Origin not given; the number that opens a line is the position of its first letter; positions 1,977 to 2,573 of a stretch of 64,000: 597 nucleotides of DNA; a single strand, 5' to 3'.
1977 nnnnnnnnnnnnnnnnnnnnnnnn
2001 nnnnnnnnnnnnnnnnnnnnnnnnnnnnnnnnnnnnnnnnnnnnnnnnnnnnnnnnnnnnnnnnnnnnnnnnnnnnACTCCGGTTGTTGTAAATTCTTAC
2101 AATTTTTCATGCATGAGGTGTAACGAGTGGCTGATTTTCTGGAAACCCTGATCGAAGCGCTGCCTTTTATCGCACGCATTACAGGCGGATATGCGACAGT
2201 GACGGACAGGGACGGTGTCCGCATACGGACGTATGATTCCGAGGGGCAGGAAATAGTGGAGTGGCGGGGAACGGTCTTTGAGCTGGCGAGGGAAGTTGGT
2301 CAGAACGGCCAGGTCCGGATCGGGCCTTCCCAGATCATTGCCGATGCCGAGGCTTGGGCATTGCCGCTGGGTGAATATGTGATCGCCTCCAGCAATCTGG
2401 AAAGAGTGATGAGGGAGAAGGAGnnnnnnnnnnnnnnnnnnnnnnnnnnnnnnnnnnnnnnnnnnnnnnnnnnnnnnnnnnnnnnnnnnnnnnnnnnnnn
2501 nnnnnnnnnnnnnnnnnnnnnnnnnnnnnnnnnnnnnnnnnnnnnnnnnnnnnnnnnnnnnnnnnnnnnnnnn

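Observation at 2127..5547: Uncharacterised sensory domain shared by a sigma-54 activator (tandem duplicated) and two transmembrane-less MCP-like transducers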

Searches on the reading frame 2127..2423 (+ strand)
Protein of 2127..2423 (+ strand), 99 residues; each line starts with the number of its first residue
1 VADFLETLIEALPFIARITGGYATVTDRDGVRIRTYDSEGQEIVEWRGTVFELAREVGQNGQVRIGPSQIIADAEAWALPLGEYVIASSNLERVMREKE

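Call 44: search_protein_representatives(alignment_id=A1)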
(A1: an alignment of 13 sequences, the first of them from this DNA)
Query: 13 sequences, 96 profile positions. Proteins with E-value up to 0.001 (for the whole library): 70; up to 1e-10: 45; up to 1e-30: 18. The best 70 are listed.
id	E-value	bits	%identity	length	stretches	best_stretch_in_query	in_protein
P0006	2.9e-65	232.4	-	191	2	3-96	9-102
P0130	6.4e-65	231.3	-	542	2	3-95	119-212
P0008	4.3e-50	183.8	-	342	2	1-96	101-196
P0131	1.9e-43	162.4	-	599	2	3-95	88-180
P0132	1.2e-42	160.0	-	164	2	6-95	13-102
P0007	1.3e-37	143.8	-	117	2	3-95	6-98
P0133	3.1e-37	142.5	-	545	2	1-95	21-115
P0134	3.4e-37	142.4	-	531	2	3-95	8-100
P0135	3.5e-37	142.4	-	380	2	1-95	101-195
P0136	3.7e-36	139.1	-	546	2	3-95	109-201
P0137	3.8e-35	135.9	-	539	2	2-95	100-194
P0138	2.7e-34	133.2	-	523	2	1-95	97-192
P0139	1.1e-33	131.2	-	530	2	2-94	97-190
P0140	7.0e-33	128.6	-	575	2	2-91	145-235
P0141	2.7e-32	126.7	-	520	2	3-91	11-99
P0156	2.4e-24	101.2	-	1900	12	8-43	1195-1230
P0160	1.2e-18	83.0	-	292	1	3-95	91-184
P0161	3.4e-18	81.5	-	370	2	2-94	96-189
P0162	3.5e-17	78.3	-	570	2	4-95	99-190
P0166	1.3e-14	70.0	-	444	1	3-89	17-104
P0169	3.0e-13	65.7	-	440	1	5-94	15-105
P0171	6.6e-11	58.2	-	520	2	3-92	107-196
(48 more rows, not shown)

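Call 46: search_protein_families(library=pfam, proteins=[P0160, P0166, P0169, P0131, P0140, P0156, P0161, P0130, P0162, P0171], max_evalue=0.001)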
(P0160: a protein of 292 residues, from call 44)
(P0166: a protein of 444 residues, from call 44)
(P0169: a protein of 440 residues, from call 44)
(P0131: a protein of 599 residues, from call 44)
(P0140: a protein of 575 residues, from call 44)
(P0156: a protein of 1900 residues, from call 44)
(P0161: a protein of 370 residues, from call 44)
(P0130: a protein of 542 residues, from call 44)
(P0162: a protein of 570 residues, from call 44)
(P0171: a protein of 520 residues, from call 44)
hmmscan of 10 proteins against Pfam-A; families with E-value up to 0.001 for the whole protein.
P0160 (292 aa): 2 families
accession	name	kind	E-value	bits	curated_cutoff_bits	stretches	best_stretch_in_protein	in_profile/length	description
PF00158.32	Sigma54_activat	-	2.6e-28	99.3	20.2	1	203-292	1-89/168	Sigma-54 interaction domain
PF14532.12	Sigma54_activ_2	-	3.3e-09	37.6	25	1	204-271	1-68/138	Sigma-54 interaction domain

P0166 (444 aa): 4 families
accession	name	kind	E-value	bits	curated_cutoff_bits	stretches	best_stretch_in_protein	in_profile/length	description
PF00158.32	Sigma54_activat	-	1.8e-32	112.8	20.2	1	129-291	1-162/168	Sigma-54 interaction domain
PF14532.12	Sigma54_activ_2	-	7e-23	81.8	25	1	130-301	1-138/138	Sigma-54 interaction domain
PF25601.1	AAA_lid_14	-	6.3e-14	52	27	1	302-382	1-80/87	AAA+ ATPase lid domain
PF02954.25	HTH_8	-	7.3e-08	32.5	22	1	398-437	2-41/42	Bacterial regulatory protein, Fis family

P0169 (440 aa): 4 families
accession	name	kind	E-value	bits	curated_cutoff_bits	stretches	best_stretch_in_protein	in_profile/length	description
PF00158.32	Sigma54_activat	-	5.9e-33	114.4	20.2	1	124-287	1-163/168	Sigma-54 interaction domain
PF14532.12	Sigma54_activ_2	-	3.7e-16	60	25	1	125-295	1-137/138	Sigma-54 interaction domain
PF25601.1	AAA_lid_14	-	9.3e-16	57.9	27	1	297-380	1-83/87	AAA+ ATPase lid domain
PF02954.25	HTH_8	-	1.9e-13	50.4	22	1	393-432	2-41/42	Bacterial regulatory protein, Fis family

P0131 (599 aa): 9 families
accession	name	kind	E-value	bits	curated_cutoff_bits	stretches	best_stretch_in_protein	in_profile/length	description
PF00158.32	Sigma54_activat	-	7.1e-46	156.4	20.2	1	296-453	1-167/168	Sigma-54 interaction domain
PF14532.12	Sigma54_activ_2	-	1.8e-23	83.7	25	1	297-458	1-138/138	Sigma-54 interaction domain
PF25601.1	AAA_lid_14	-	4.5e-19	68.5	27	1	459-544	1-84/87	AAA+ ATPase lid domain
PF02954.25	HTH_8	-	1.3e-13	50.9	22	1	556-594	2-40/42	Bacterial regulatory protein, Fis family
PF07728.20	AAA_5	-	1.3e-06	28.9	22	1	320-430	2-124/139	AAA domain (dynein-related subfamily)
PF01078.27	Mg_chelatase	-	2.2e-05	24.4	20.3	0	345-405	75-132/207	Magnesium chelatase, subunit ChlI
PF07724.20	AAA_2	-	4.6e-05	23.9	27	1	318-438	4-134/166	AAA domain (Cdc48 subfamily)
PF00004.35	AAA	-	0.00011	23.1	21.2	1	320-432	1-112/131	ATPase family associated with various cellular activities (AAA)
PF18024.7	HTH_50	-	0.00072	19.6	27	0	553-597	5-48/50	Helix-turn-helix domain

P0140 (575 aa): 9 families
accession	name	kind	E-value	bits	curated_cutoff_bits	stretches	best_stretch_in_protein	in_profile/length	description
PF00158.32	Sigma54_activat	-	5.2e-67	225.2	20.2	1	256-423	1-167/168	Sigma-54 interaction domain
PF14532.12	Sigma54_activ_2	-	4.1e-25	89.1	25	1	257-428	1-138/138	Sigma-54 interaction domain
PF25601.1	AAA_lid_14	-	1e-23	83.4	27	1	430-509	2-81/87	AAA+ ATPase lid domain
PF02954.25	HTH_8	-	2.4e-14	53.2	22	1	523-563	2-42/42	Bacterial regulatory protein, Fis family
PF13492.12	GAF_3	-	3.4e-06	27.9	27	0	36-126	5-89/129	GAF domain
PF07728.20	AAA_5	-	1.3e-05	25.7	22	1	279-398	1-122/139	AAA domain (dynein-related subfamily)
PF01078.27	Mg_chelatase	-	0.00013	21.9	20.3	0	332-378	89-135/207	Magnesium chelatase, subunit ChlI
PF13191.12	AAA_16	-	0.00033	21.6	32.6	1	260-376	6-123/167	AAA ATPase domain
PF00004.35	AAA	-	0.00049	21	21.2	1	280-411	1-122/131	ATPase family associated with various cellular activities (AAA)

P0156 (1900 aa): 6 families
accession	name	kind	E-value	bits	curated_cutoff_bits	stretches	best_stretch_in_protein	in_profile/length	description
PF24681.1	Kelch_KLHDC2_KLHL20_DRC7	-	4.9e-22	78.8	50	2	1162-1363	8-205/221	KLHDC2/KLHL20/DRC7 Kelch-repeats domain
PF10282.15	Lactonase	-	8.9e-21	74.9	21.7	1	1185-1395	21-228/344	Lactonase, 7-bladed beta-propeller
PF07790.16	Pilin_N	-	7.2e-16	59.3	25.2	0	1678-1731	18-76/78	Archaeal Type IV pilin, N-terminal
PF25171.1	Beta-prop_WDR36-Utp21_1st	-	3.4e-07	30.4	80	0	640-692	172-224/266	WDR36/Utp21 first beta-propeller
PF18235.6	OST_P2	-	9.7e-07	29.3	25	0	699-760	26-86/133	Oligosaccharyltransferase Peripheral 2 domain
PF08450.18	SGL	-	0.00013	22.1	26.3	0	1693-1777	84-164/246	SMP-30/Gluconolactonase/LRE-like region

P0161 (370 aa): 5 families
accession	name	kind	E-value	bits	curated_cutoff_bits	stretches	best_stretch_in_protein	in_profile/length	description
PF00158.32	Sigma54_activat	-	2.9e-60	203.2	20.2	1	209-362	1-153/168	Sigma-54 interaction domain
PF14532.12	Sigma54_activ_2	-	7.8e-17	62.2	25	1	210-362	1-119/138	Sigma-54 interaction domain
PF01078.27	Mg_chelatase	-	3.1e-07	30.5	20.3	0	206-251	2-43/207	Magnesium chelatase, subunit ChlI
PF07728.20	AAA_5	-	1.1e-05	25.9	22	1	233-354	2-125/139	AAA domain (dynein-related subfamily)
PF13245.12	AAA_19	-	0.00015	22.4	25.1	0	227-335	8-124/134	AAA domain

P0130 (542 aa): 9 families
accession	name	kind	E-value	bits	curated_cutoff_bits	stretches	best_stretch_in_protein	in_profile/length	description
PF00158.32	Sigma54_activat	-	7.2e-67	224.7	20.2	1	231-398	1-167/168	Sigma-54 interaction domain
PF14532.12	Sigma54_activ_2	-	9.5e-23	81.4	25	1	232-403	1-138/138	Sigma-54 interaction domain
PF25601.1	AAA_lid_14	-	1.8e-19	69.8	27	1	404-484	1-79/87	AAA+ ATPase lid domain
PF02954.25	HTH_8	-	2.3e-09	37.3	22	1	497-534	2-39/42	Bacterial regulatory protein, Fis family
PF07728.20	AAA_5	-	3e-05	24.5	22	1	255-376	2-125/139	AAA domain (dynein-related subfamily)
PF07724.20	AAA_2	-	3.4e-05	24.4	27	1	252-385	3-136/166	AAA domain (Cdc48 subfamily)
PF18024.7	HTH_50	-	0.0003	20.8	27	1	492-539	3-49/50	Helix-turn-helix domain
PF01078.27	Mg_chelatase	-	0.00032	20.6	20.3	0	229-279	3-49/207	Magnesium chelatase, subunit ChlI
PF00004.35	AAA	-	0.00042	21.2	21.2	1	255-377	1-112/131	ATPase family associated with various cellular activities (AAA)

P0162 (570 aa): 12 families
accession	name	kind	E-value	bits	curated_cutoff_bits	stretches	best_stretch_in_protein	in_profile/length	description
PF00158.32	Sigma54_activat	-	1.7e-62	210.5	20.2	1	209-376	1-167/168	Sigma-54 interaction domain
PF02954.25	HTH_8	-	8.3e-28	96.3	22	2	530-568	4-42/42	Bacterial regulatory protein, Fis family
PF25601.1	AAA_lid_14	-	7.1e-21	74.3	27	1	382-465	1-83/87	AAA+ ATPase lid domain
PF14532.12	Sigma54_activ_2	-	2.8e-19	70.1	25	1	211-381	2-138/138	Sigma-54 interaction domain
PF18024.7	HTH_50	-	2.2e-12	46.9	27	2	478-524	4-49/50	Helix-turn-helix domain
PF13542.12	HTH_Tnp_ISL3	-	2.4e-07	30.5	27.4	0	536-568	20-50/51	Helix-turn-helix domain of transposase family ISL3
PF07728.20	AAA_5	-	1.3e-06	28.9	22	1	233-353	2-124/139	AAA domain (dynein-related subfamily)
PF00004.35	AAA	-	3.7e-06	27.8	21.2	1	233-352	1-110/131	ATPase family associated with various cellular activities (AAA)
PF13384.12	HTH_23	-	6.3e-05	23.1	24.6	0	536-563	10-36/50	Homeodomain-like domain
PF00126.33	HTH_1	-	0.00035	20.9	26.6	0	546-567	15-36/60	Bacterial regulatory helix-turn-helix protein, lysR family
PF08279.18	HTH_11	-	0.00041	20.6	25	0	551-567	22-38/55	HTH domain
PF02796.21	HTH_7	-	0.00077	20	23.8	0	499-519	22-42/45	Helix-turn-helix domain of resolvase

P0171 (520 aa): 9 families
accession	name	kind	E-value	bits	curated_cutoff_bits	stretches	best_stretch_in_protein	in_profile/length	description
PF00158.32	Sigma54_activat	-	3.7e-66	222.4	20.2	1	217-384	1-167/168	Sigma-54 interaction domain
PF25601.1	AAA_lid_14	-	7.7e-26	90.2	27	1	390-469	1-80/87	AAA+ ATPase lid domain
PF14532.12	Sigma54_activ_2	-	4.4e-22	79.2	25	1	220-389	3-138/138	Sigma-54 interaction domain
PF00004.35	AAA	-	8.4e-07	29.9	21.2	1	241-363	1-111/131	ATPase family associated with various cellular activities (AAA)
PF02954.25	HTH_8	-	3.6e-06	27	22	1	492-516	13-37/42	Bacterial regulatory protein, Fis family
PF01078.27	Mg_chelatase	-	2.4e-05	24.3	20.3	0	293-330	89-126/207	Magnesium chelatase, subunit ChlI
PF13191.12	AAA_16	-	0.00012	23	32.6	1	236-288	22-77/167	AAA ATPase domain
PF07728.20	AAA_5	-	0.00012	22.5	22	1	240-360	1-123/139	AAA domain (dynein-related subfamily)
PF07724.20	AAA_2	-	0.00013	22.5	27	1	241-367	6-132/166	AAA domain (Cdc48 subfamily)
